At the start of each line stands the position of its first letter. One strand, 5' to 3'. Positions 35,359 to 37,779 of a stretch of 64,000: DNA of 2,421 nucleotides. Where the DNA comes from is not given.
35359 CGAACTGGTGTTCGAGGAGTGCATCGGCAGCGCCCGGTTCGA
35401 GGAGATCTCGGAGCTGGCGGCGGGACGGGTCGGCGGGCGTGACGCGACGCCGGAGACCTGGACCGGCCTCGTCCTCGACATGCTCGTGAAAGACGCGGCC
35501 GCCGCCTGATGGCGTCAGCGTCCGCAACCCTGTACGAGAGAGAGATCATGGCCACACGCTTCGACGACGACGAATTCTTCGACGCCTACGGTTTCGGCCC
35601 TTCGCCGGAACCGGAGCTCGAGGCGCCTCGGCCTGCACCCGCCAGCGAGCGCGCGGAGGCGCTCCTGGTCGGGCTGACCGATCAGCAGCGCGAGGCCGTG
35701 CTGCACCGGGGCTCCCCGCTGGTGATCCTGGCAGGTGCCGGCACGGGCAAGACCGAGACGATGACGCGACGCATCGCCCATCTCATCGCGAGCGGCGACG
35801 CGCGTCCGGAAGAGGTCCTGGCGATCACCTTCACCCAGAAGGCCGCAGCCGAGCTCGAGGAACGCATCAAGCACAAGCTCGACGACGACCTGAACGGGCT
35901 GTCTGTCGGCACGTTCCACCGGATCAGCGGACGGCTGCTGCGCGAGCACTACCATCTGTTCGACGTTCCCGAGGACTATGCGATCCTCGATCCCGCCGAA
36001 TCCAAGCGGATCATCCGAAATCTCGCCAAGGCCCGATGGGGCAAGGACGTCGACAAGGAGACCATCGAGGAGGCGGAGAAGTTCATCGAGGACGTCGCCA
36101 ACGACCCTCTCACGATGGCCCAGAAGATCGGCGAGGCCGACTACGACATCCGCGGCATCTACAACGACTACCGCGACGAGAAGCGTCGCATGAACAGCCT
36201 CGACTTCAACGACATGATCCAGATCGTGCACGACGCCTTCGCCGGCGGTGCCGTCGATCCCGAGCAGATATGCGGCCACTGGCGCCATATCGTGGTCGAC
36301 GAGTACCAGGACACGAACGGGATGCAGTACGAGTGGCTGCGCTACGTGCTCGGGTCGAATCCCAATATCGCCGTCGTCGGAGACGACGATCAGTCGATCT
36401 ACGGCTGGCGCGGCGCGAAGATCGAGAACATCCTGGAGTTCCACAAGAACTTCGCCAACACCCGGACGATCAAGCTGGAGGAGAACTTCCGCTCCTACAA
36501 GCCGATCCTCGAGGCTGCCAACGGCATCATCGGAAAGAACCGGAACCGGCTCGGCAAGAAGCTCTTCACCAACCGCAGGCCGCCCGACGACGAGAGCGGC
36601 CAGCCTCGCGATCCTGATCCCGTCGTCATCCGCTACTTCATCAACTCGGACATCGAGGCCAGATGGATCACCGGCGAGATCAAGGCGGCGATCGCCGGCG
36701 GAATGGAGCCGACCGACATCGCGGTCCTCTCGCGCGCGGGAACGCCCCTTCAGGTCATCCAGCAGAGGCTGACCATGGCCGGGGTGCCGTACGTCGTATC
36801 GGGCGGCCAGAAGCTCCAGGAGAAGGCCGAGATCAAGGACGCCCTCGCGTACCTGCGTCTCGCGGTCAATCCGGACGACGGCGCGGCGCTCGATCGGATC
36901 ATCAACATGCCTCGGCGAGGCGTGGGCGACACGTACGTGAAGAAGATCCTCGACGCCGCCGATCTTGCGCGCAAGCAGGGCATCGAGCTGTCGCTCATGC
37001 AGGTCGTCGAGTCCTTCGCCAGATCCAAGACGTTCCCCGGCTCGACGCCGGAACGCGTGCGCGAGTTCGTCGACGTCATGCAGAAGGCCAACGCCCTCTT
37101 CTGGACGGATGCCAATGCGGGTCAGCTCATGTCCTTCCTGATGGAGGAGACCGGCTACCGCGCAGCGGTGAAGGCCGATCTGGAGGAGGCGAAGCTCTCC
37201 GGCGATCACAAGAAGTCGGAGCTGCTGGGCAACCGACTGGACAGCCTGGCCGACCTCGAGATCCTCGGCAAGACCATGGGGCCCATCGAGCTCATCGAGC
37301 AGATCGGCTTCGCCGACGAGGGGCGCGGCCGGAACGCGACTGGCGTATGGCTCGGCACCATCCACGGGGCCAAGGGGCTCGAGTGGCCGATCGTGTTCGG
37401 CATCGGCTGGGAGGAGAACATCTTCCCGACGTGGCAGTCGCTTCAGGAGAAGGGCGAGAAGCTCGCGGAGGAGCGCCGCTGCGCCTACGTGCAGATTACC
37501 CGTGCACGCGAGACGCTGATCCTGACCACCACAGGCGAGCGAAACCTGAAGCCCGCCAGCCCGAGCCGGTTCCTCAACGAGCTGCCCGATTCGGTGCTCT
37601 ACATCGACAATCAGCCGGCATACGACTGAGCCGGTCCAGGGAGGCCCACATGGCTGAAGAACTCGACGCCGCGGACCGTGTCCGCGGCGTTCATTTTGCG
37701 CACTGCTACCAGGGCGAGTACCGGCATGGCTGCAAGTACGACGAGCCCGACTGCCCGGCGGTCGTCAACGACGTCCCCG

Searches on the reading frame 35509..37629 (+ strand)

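Call 57: search_protein_families(library=pfam, proteins=[window:35509-37629:+], max_evalue=0.001)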
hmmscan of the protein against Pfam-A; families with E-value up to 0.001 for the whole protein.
window:35509-37629:+ (706 aa): 5 families
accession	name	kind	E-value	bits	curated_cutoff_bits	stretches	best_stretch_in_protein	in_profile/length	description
PF00580.27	UvrD-helicase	-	1.4e-72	245.1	23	1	56-315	1-270/271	UvrD/REP helicase N-terminal domain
PF13361.12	UvrD_C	-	1.1e-49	170.2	25.6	1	321-675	1-348/350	UvrD-like helicase C-terminal domain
PF13245.12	AAA_19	-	1.9e-22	80.3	25.1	1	60-299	1-132/134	AAA domain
PF13538.12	UvrD_C_2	-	6.9e-07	29.5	27.4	0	613-631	2-20/52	UvrD-like helicase C-terminal domain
PF13604.12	AAA_30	-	1e-06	29.1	27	1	56-121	2-67/191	AAA domain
